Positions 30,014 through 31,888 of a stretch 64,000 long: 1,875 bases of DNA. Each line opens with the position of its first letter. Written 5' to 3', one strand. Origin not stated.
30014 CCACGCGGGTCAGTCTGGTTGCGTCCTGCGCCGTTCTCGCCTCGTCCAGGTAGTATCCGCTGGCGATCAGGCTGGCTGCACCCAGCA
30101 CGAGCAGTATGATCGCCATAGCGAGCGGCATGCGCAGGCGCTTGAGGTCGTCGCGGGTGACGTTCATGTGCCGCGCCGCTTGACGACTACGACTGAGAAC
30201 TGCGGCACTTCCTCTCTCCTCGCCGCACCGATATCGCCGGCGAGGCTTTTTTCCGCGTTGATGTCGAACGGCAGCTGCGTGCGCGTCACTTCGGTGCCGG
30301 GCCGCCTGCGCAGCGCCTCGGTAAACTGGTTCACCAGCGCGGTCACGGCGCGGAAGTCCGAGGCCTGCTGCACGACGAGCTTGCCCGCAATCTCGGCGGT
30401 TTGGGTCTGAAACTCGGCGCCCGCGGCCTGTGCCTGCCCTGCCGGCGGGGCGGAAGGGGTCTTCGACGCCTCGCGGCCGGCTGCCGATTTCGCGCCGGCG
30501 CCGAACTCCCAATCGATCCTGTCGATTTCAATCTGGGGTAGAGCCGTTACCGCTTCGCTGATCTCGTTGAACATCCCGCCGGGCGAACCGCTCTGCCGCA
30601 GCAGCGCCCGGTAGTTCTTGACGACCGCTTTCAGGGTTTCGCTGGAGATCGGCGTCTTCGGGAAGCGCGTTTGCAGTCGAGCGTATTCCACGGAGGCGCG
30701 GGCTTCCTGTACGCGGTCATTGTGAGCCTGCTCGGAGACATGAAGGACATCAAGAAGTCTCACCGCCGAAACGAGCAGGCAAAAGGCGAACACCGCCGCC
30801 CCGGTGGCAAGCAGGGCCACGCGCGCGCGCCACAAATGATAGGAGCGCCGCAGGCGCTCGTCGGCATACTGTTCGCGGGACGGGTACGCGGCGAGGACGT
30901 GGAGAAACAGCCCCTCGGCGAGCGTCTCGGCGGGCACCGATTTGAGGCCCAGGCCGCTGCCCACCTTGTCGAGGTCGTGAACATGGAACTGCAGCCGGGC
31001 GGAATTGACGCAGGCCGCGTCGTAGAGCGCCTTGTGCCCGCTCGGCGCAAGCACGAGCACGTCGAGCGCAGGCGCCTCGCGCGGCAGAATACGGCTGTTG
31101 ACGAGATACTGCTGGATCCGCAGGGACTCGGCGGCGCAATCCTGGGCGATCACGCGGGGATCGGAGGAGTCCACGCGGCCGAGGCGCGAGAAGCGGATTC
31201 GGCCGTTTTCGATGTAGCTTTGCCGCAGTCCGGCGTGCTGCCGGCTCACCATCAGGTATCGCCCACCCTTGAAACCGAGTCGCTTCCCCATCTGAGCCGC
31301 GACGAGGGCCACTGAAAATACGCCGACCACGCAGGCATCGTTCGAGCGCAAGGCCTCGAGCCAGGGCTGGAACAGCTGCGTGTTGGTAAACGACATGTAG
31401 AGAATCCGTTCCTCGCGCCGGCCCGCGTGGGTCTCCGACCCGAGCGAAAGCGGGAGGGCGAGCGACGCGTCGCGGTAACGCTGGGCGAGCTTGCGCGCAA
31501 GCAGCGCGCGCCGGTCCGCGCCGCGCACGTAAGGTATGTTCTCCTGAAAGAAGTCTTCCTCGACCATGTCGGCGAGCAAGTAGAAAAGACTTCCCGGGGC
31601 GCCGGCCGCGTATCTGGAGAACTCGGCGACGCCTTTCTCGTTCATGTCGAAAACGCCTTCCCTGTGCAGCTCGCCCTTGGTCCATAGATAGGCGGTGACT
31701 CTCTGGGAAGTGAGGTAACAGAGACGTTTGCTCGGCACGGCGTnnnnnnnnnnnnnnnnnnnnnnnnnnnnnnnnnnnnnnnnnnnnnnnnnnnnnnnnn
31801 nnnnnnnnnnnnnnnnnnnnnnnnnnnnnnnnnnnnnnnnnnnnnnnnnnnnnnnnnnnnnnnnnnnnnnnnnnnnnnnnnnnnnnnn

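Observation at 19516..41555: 22-kb accessory block: MSHA-like type IV pilus locus with its own sigma-54 switch, a split ABC transporter and a pilin glycosylation ligase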

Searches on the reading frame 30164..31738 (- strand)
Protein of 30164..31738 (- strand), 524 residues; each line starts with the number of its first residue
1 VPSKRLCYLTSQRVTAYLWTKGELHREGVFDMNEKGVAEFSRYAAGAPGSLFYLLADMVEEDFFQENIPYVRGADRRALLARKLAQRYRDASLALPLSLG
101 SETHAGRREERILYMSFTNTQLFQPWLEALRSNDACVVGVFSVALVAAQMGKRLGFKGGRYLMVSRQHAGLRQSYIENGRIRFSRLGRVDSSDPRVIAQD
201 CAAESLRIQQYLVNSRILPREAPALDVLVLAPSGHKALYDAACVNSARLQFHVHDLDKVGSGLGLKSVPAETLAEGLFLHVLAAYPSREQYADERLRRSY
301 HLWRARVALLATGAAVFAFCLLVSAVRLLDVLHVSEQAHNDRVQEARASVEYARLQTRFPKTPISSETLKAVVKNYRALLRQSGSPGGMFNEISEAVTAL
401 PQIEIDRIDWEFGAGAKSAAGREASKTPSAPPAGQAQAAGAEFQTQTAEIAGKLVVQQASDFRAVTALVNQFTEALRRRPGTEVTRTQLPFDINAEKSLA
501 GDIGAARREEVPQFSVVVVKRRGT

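Call 5: search_protein_families(library=pfam, proteins=[window:30164-31738:-], max_evalue=0.01)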
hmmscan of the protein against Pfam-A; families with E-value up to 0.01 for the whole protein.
window:30164-31738:- (524 aa): 0 families

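Call 7: search_protein_families(library=ncbifam, proteins=[window:30164-31738:-], max_evalue=0.01)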
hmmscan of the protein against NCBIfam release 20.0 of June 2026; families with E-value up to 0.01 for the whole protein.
window:30164-31738:- (524 aa): 0 families

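Call 12: find_homologous_proteins(query=window:30164-31738:-)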
Query window:30164-31738:- (524 aa): 779 proteins with E <= 0.001 among 8000 candidates; the best 120 are listed.
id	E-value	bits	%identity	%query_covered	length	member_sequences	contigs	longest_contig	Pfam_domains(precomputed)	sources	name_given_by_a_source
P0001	0.0e+0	1139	99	100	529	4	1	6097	-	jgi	-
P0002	0.0e+0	1051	92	100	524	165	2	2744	-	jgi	-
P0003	0.0e+0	1027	90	100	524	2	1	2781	-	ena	-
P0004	0.0e+0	1017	89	100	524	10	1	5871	-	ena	-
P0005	0.0e+0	1015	89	100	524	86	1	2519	-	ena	-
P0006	0.0e+0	1014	89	100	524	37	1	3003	-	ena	-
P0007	0.0e+0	1011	89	100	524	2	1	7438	-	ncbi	-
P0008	5.1e-298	1007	90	100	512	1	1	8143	-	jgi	-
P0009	5.2e-298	1007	88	100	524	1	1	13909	-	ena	-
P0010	5.3e-298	1007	89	100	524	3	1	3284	-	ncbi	-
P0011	1.7e-296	1002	88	100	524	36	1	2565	-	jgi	jgi:hypothetical protein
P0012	1.4e-294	995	88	100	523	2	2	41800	-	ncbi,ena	-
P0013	3.5e-294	994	87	100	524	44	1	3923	-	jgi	-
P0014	1.4e-293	992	87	100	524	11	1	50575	-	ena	-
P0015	8.0e-293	990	87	100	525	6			-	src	-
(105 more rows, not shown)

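Call 14: find_related_loci(query=A1, collection=genome_contigs, flank=10000)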
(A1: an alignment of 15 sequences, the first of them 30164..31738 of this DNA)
Query A1 (524 aa) in genome_contigs; peptide patterns used: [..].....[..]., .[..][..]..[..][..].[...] (x = any residue, [..] = any of these).
301 stretches matched a pattern; 36 encode a relative of the query (tblastn E <= 1e-3); 36 distinct loci.
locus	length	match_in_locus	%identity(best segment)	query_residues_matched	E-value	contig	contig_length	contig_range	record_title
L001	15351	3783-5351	92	1-523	0e+0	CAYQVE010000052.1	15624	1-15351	MAG TPA_asm: uncultured Enterobacteriaceae bacterium isolate binchicken_co185_11 genome assembly, contig: NODE_5499_leng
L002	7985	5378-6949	91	1-524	0e+0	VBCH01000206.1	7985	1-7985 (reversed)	MAG: Betaproteobacteria bacterium isolate BP_12 14_0929_12_40cm_scaffold_6745, whole genome shotgun sequence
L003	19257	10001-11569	92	1-523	0e+0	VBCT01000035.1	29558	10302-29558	MAG: Betaproteobacteria bacterium isolate BP_24 14_0903_02_30cm_scaffold_675, whole genome shotgun sequence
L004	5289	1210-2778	89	1-523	0e+0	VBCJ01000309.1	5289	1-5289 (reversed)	MAG: Betaproteobacteria bacterium isolate BP_14 14_0903_05_40cm_scaffold_27150, whole genome shotgun sequence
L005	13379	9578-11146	89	1-523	0e+0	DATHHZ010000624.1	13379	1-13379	MAG TPA_asm: Burkholderiales bacterium isolate SMAG_U12513 k141_327591, whole genome shotgun sequence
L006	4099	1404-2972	87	1-523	0e+0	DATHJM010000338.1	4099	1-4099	MAG TPA_asm: Burkholderiales bacterium isolate SMAG_U12552 k141_324737, whole genome shotgun sequence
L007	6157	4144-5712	89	1-523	0e+0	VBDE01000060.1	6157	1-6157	MAG: Betaproteobacteria bacterium isolate BP_35 14_1009_09_30cm_scaffold_14343, whole genome shotgun sequence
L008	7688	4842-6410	86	1-524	0e+0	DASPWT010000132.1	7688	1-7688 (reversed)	MAG TPA_asm: Burkholderiales bacterium isolate SMAG_U11548 k141_543428, whole genome shotgun sequence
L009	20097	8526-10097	82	1-524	0e+0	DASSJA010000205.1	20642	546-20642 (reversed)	MAG TPA_asm: Burkholderiales bacterium isolate SMAG_U1103 k141_196180, whole genome shotgun sequence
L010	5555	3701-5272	80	1-524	0e+0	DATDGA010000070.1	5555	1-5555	MAG TPA_asm: Burkholderiales bacterium isolate SMAG_U240 k141_191717, whole genome shotgun sequence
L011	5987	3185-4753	75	1-524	0e+0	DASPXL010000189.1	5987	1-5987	MAG TPA_asm: Burkholderiales bacterium isolate SMAG_U11566 k141_554227, whole genome shotgun sequence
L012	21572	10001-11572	72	1-524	0e+0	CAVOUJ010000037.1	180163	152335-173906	MAG: uncultured beta proteobacterium isolate MFD10007.bin.2.158 genome assembly, contig: contig_60903, whole genome shot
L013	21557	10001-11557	72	1-523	0e+0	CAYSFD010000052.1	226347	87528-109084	MAG TPA_asm: uncultured Enterobacteriaceae bacterium isolate binchicken_co165_176 genome assembly, contig: k141_2076237,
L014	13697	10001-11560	72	1-522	0e+0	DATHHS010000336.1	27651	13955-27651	MAG TPA_asm: Burkholderiales bacterium isolate SMAG_U12506 k141_587499, whole genome shotgun sequence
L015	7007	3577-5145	69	1-524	0e+0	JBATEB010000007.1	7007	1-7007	MAG: Burkholderiales bacterium isolate MFD10090_ilm_asm_bin12 k127_80408, whole genome shotgun sequence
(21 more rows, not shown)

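Call 17: search_solved_structures(query=A1, max_evalue=10)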
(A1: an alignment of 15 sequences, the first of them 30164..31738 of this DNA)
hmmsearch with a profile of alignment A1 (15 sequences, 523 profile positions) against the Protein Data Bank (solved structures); distinct sequences matched with E-value up to 10: 3.
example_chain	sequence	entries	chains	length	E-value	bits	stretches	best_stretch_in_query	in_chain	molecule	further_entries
2jah_A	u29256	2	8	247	0.069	15.1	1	440-480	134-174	CLAVULANIC ACID DEHYDROGENASE | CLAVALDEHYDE DEHYDROGENASE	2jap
4weo_A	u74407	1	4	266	1.1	11.2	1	387-478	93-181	Putative acetoin(Diacetyl) reductase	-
3h87_A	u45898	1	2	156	1.2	11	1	445-479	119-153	Putative uncharacterized protein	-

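Call 29: predict_structure(alignment_id=A1)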
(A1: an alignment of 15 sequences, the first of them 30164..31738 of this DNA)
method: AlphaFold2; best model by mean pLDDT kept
length: 524 residues; sequences in the alignment: 15
mean_pLDDT: 71.2   pTM: 0.53
mean pLDDT of the five models: 71.2, 71.0, 69.6, 69.3, 59.8
residues with pLDDT >= 90: 108; 70-90: 209; 50-70: 120; < 50: 87
segments of 3 or more residues with pLDDT < 50: 90-93, 355-369, 375-377, 379-386, 414-443, 492-510
pLDDT, mean of each block of 10 residues (from residue 1): 87 93 93 94 90 80 54 60 60 51 62 54 84 82 80 74 91 83 79 89 91 81 88 93 93 93 90 91 67 61 71 76 77 76 74 51 46 50 52 70 71 44 25 29 62 66 71 79 71 44 42 74 52
secondary structure, 60 per line:
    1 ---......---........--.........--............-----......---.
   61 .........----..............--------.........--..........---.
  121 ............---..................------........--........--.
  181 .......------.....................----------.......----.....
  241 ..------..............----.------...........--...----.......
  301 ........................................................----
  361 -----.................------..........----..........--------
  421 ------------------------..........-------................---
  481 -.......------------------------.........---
elements in order: E4-9 E13-20 E23-31 H34-45 E51-56 E60-69 H74-87 E96-104 E107-116 H120-132 E136-142 H143-153 E160-167 E170-177 E180-187 H194-214 E225-231 H236-242 E249-255 H256-262 H274-284 H294-356 H366-382 H389-398 E403-412 E445-454 H462-477 E482-488 E513-521

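Call 48: search_protein_representatives(alignment_id=A1)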
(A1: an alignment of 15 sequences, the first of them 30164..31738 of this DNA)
Query: 15 sequences, 523 profile positions. Proteins with E-value up to 0.001 (for the whole library): 2202; up to 1e-10: 1651; up to 1e-30: 932. The best 150 are listed.
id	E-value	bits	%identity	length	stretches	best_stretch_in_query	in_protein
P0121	2.1e-193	660.3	-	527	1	1-521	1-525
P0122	7.4e-176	602.4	-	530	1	1-522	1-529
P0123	4.1e-161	553.8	-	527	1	1-522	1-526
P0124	1.8e-158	545.1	-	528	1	1-522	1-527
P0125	1.1e-145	502.9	-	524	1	1-520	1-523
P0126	2.0e-144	498.7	-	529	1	1-521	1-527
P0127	1.1e-139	483.1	-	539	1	4-519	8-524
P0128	4.5e-139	481.1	-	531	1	1-319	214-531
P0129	1.7e-137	475.8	-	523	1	1-519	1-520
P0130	3.5e-136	471.5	-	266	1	259-523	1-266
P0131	4.9e-133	461.1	-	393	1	140-522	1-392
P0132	1.6e-130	452.9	-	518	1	1-521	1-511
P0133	2.7e-130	452.1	-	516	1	1-520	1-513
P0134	3.9e-129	448.3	-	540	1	1-505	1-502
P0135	5.3e-123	428.0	-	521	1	1-518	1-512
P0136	5.3e-118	411.5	-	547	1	2-521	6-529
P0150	2.0e-99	350.2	-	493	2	1-415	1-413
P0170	1.1e-88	314.9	-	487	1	10-423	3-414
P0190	2.0e-84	300.7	-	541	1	1-518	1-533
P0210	8.6e-81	288.7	-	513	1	1-510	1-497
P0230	8.3e-79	282.2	-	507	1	1-515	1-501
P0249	7.2e-76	272.5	-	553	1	1-518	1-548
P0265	1.2e-73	265.2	-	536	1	9-520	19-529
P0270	2.1e-73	264.4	-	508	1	1-496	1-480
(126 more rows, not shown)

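Call 49: list_cluster_members(proteins=[P0127, P0136, P0150, P0170, P0190, P0210, P0230, P0249, P0265, P0270])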
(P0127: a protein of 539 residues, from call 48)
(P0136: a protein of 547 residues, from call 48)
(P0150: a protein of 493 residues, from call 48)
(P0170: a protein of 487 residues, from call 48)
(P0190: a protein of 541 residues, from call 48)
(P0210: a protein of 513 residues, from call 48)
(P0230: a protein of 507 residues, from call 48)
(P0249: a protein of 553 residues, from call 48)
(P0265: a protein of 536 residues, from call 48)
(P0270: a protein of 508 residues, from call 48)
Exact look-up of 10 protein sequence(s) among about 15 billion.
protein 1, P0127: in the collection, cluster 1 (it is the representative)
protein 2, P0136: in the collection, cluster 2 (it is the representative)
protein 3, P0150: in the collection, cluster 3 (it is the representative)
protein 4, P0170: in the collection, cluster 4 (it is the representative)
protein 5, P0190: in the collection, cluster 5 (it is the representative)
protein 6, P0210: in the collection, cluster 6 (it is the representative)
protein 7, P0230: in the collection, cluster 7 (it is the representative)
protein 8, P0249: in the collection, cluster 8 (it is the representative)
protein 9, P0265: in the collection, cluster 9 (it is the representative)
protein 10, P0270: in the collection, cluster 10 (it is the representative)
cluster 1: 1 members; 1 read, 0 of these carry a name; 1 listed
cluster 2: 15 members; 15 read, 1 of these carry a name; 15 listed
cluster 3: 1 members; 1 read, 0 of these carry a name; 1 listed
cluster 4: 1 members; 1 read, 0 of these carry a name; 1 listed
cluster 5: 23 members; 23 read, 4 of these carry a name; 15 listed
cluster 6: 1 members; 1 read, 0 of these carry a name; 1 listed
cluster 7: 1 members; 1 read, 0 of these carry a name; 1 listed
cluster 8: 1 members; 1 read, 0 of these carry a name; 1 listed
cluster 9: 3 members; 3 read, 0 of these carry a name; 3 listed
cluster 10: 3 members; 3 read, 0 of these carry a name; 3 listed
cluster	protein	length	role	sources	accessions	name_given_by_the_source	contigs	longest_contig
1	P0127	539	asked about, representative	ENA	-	-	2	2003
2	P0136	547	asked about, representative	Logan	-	-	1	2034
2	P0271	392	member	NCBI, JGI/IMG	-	hypothetical protein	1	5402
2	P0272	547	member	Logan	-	-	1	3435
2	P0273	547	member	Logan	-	-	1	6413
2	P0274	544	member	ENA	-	-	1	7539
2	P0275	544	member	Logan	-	-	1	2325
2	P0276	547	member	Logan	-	-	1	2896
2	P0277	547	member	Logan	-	-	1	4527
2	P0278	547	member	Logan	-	-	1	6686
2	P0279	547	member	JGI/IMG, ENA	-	-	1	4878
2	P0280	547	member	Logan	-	-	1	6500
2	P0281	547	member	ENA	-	-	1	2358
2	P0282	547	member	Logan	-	-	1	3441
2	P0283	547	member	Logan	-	-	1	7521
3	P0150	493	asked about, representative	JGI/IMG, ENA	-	-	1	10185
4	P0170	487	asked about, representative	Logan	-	-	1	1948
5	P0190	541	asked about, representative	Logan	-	-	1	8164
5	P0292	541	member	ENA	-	-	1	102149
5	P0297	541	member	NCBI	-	-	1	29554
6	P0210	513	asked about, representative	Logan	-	-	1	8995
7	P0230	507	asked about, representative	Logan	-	-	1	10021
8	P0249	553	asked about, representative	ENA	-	-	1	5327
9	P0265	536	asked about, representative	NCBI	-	-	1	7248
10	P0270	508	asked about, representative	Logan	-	-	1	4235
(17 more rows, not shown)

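Call 50: search_dna_similar(query=window:30164-31738:-, collection=plasmids, mode=protein, max_rows=25, max_evalue=0.001)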
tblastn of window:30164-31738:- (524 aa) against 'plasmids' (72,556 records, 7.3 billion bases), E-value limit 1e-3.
No match.

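Call 52: find_encoding_contigs(protein=P0265, flank=10000, max_places=3)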
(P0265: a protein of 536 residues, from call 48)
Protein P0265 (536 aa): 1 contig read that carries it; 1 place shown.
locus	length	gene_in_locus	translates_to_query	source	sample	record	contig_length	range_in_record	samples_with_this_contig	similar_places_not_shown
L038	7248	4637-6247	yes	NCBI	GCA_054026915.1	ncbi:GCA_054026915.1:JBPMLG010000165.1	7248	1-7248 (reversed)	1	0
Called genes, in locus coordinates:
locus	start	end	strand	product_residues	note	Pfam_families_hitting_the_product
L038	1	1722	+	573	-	?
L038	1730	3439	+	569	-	PF05157:MshEN, PF00437:T2SSE, PF13191:AAA_16 (faint), PF13401:AAA_22 (faint)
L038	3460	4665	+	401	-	PF28597:T2SSF_N, PF00482:T2SSF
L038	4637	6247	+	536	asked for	-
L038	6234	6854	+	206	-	-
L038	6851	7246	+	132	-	?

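Call 53: find_encoding_contigs(protein=P0297, flank=10000, max_places=2)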
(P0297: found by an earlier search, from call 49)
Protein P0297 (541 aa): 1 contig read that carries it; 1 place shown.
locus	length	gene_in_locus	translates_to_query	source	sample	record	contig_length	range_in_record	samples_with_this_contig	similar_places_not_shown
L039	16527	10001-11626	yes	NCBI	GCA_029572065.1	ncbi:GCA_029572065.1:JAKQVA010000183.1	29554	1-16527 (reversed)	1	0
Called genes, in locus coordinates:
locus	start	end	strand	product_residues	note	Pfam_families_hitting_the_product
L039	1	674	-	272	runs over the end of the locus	PF00005:ABC_tran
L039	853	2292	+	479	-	PF00072:Response_reg, PF00158:Sigma54_activat, PF14532:Sigma54_activ_2, PF07728:AAA_5 (weak), PF25601:AAA_lid_14, PF02954:HTH_8 (weak)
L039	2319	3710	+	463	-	PF13191:AAA_16, PF13401:AAA_22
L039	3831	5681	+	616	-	PF07655:Secretin_N_2 (weak), PF00263:Secretin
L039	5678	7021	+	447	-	PF23914:TPR_CcmH_CycH (faint), PF00515:TPR_1 (faint), PF07719:TPR_2 (faint), PF13428:TPR_14 (faint), PF14559:TPR_19, PF13431:TPR_17 (faint), PF13414:TPR_11 (weak), PF13432:TPR_16 (weak), +1 more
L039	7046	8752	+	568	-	PF05157:MshEN, PF00437:T2SSE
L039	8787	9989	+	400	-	PF28597:T2SSF_N (weak), PF00482:T2SSF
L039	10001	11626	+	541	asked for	-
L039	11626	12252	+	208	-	-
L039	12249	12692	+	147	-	-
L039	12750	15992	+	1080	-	-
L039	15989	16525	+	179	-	?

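Call 78: find_encoding_contigs(protein=P0292, flank=10000, max_places=1)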
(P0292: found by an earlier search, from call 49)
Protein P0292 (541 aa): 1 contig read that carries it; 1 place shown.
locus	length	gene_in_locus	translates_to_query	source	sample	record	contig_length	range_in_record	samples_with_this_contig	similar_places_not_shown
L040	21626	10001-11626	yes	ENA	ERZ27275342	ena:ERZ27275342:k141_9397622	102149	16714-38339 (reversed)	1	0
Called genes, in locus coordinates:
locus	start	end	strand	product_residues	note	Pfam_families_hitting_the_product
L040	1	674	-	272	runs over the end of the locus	PF00005:ABC_tran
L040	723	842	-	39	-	-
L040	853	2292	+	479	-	PF00072:Response_reg, PF00158:Sigma54_activat, PF14532:Sigma54_activ_2, PF07728:AAA_5, PF25601:AAA_lid_14, PF02954:HTH_8 (weak)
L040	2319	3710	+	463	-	PF13191:AAA_16, PF13401:AAA_22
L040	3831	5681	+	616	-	PF07655:Secretin_N_2 (weak), PF00263:Secretin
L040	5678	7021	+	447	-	PF23914:TPR_CcmH_CycH (faint), PF00515:TPR_1 (faint), PF07719:TPR_2 (faint), PF13428:TPR_14 (faint), PF14559:TPR_19, PF13431:TPR_17 (faint), PF13414:TPR_11 (weak), PF13432:TPR_16 (weak), +1 more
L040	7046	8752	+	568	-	PF05157:MshEN, PF00437:T2SSE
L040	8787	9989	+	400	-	PF28597:T2SSF_N (weak), PF00482:T2SSF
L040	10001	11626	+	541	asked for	-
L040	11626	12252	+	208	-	-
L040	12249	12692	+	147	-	-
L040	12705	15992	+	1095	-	-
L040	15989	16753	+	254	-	PF07963:N_methyl (weak)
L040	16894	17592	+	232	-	PF00834:Ribul_P_3_epim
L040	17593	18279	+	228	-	PF00702:Hydrolase, PF12710:HAD, PF13419:HAD_2, PF13242:Hydrolase_like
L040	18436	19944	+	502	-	PF04715:, PF00425:Chorismate_bind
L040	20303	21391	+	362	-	PF25917:BSH_RND (faint), PF25919:BSH_CusB (faint), PF00364:Biotin_lipoyl (faint), PF25973:BSH_CzcB, PF25954:Beta-barrel_RND_2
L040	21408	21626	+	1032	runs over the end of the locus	PF00873:ACR_tran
